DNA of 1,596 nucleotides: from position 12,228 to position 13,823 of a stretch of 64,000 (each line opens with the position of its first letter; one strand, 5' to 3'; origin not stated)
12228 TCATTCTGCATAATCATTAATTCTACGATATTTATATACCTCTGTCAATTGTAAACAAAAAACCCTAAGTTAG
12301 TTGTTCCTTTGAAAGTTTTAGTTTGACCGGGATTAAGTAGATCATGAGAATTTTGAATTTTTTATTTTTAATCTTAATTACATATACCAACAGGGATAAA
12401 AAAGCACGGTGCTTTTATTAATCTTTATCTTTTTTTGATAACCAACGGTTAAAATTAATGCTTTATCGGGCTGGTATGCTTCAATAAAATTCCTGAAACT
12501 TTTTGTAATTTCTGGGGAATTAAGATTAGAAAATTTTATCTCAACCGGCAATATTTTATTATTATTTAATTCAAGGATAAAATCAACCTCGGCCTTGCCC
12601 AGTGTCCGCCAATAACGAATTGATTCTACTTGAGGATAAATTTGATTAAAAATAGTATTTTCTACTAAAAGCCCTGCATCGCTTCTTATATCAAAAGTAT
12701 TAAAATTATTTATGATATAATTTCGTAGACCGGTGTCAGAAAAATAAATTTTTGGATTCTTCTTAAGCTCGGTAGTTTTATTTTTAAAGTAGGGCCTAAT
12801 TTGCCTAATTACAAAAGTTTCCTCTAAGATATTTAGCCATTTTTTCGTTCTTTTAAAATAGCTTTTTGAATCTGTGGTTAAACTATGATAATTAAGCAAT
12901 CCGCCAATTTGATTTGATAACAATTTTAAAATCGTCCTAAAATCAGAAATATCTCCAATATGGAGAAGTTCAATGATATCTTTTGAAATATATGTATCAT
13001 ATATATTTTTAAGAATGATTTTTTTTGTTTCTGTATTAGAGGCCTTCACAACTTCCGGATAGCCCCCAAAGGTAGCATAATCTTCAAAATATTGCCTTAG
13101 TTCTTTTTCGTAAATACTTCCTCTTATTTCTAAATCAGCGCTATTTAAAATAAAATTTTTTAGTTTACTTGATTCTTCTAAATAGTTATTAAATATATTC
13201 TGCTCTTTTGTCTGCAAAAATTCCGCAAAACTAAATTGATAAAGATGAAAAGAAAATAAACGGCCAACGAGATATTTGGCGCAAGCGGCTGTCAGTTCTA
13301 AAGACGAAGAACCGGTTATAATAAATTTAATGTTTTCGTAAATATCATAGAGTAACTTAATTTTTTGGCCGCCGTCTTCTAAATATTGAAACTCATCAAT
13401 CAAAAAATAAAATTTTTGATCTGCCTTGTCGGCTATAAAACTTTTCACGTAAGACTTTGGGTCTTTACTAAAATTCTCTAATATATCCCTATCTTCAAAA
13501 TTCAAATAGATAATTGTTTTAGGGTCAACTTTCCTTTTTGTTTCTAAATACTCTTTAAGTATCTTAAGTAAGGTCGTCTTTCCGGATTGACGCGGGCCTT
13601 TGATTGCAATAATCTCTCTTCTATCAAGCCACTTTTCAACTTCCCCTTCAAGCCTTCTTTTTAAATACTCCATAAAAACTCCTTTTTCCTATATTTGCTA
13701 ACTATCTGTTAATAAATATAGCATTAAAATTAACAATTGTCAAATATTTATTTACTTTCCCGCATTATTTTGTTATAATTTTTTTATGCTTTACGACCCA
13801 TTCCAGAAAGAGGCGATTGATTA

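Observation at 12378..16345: Divergent pair: DUF4143 AAA+ ATPase versus a Ski2-like DEIH helicase translationally coupled to a ComFC-like phosphoribosyltransferase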

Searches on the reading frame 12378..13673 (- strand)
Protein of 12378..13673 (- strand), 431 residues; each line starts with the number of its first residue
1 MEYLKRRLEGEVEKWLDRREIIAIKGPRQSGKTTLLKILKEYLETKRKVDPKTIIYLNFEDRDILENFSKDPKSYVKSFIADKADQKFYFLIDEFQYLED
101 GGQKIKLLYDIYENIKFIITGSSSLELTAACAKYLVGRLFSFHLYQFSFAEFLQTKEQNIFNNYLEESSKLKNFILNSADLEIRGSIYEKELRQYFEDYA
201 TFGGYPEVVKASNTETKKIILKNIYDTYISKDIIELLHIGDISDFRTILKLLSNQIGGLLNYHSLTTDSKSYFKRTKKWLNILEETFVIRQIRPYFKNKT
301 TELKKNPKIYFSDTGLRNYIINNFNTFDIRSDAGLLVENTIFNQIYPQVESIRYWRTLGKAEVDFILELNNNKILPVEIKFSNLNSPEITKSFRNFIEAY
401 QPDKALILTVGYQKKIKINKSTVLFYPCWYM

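Call 3: search_protein_families(library=pfam, proteins=[window:12378-13673:-], max_evalue=0.01)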
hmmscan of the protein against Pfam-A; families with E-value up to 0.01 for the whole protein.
window:12378-13673:- (431 aa): 8 families
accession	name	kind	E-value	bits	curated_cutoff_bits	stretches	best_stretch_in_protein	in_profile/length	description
PF13635.12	DUF4143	-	3.5e-35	121.6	28.1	1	231-381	2-159/160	Domain of unknown function (DUF4143)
PF13173.12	AAA_14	-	1.3e-30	106.5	27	1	19-153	2-129/129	AAA domain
PF01637.24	ATPase_2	-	3.5e-05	24.2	33.2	1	11-89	10-87/225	ATPase domain predominantly from Archaea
PF13401.12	AAA_22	-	8.5e-05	23.3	27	1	18-126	4-127/130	AAA domain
PF24883.2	NPHP3_N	-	0.0024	18.5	24.8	1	11-82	11-78/164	Nephrocystin 3, N-terminal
PF14516.12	AAA_35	-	0.0052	16.1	27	0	20-69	32-79/331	AAA-like domain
PF20720.3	nSTAND3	-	0.0054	16.9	27.2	0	11-47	9-45/155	Novel STAND NTPase 3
PF01712.25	dNK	-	0.0077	16.4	27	0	22-76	1-53/203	Deoxynucleoside kinase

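Call 4: search_protein_families(library=ncbifam, proteins=[window:12378-13673:-], max_evalue=0.01)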
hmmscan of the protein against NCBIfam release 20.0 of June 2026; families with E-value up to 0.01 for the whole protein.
window:12378-13673:- (431 aa): 4 families
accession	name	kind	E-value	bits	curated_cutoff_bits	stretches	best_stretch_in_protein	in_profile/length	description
NF010340.0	PRK13768.1-2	equivalog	0.0024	17.7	293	0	21-47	5-31/265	GTPase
NF009945.0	PRK13409.1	equivalog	0.0059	15.3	469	0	16-88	363-433/592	ribosome biogenesis/translation initiation ATPase RLI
NF007601.2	PRK10247.1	equivalog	0.0068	15.9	292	0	11-46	19-54/204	iron efflux ABC transporter ATP-binding subunit FetA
NF010068.0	PRK13548.1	equivalog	0.0084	15.2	261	0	8-47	20-59/261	heme ABC transporter ATP-binding protein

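Call 38: search_protein_families(library=padloc, proteins=[window:12378-13673:-], max_evalue=0.001)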
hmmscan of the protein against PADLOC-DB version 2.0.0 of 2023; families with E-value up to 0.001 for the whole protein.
window:12378-13673:- (431 aa): 8 families
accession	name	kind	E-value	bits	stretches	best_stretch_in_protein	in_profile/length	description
PDLC04789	PDC-S01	-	1.4e-80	269.2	1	4-404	2-360/375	-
PDLC04787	PDC-S01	-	1.9e-63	212.7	1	2-420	9-396/412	-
PDLC04790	PDC-S01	-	9.9e-61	203.7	1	1-403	8-389/422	-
PDLC04788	PDC-S01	-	1e-36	124.8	1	4-416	2-414/448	-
PDLC04791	PDC-S01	-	1.2e-33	114.4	2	196-410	158-377/395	-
PDLC04786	PDC-S01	-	4.7e-33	112.6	1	4-409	3-411/439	-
PDLC04792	PDC-S01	-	2e-20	70.8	1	4-429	2-428/452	-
PDLC04140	mad8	-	4.3e-05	21.2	1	17-154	25-125/314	mads_8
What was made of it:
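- On Hachiman (HamA-HamB): The neighbours are the DUF4143 ATPase (PDC-S01, no HamA hit) and ComF (calls 3, 38).
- On DUF4143/AAA_14 ATPase (PDC-S01 candidate): PDC-S01 1.4e-80 (call 38).
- Closest known: DUF4143/AAA_14 ATPases. Same: Full-length match to both Pfam domains and to PDC-S01 profiles (calls 3, 38).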

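Call 43: find_homologous_proteins(query=window:12378-13670:-, max_evalue=1e-20)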
Query window:12378-13670:- (430 aa): 4453 proteins with E <= 1e-20 among 8000 candidates; the best 120 are listed.
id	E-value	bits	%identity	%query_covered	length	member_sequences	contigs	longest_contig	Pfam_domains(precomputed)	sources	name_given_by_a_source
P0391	5.7e-280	946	100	100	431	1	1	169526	PF13173.13,PF13635.13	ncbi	ncbi:MAG: ATP-binding protein [Candidatus Omnitrophota bacterium]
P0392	2.8e-180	618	63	100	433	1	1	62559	PF13173.13,PF13635.13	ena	-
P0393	3.4e-178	611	63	100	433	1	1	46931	PF13173.13,PF13635.13,PF13401.13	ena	-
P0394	2.1e-175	602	63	99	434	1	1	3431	PF13173.13,PF13635.13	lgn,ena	-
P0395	6.2e-175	600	63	100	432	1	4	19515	PF13173.13,PF13635.13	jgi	-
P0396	3.4e-174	598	61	100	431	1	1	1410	PF13173.13,PF13635.13,PF13401.13,PF01637.25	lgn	-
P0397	4.3e-174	598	61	100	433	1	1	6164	PF13173.13,PF13635.13,PF01637.25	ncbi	-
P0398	4.6e-174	597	62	100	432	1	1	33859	PF13173.13,PF13635.13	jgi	jgi:hypothetical protein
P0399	2.7e-173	595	60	100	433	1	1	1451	PF13173.13,PF13635.13,PF01637.25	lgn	-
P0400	2.8e-173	595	62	100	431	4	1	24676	PF13173.13,PF13635.13,PF13401.13,PF01637.25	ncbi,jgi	-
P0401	4.4e-173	594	62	100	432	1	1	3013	PF13173.13,PF13635.13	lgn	-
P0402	1.1e-172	593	63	100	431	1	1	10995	PF13173.13,PF13635.13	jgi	-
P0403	2.1e-172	592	61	100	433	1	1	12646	PF13173.13,PF13635.13,PF01637.25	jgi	-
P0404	5.3e-172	591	62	100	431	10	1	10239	PF13173.13,PF13635.13,PF01637.25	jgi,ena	-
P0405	2.0e-171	589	62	100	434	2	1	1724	PF13173.13,PF13635.13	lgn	-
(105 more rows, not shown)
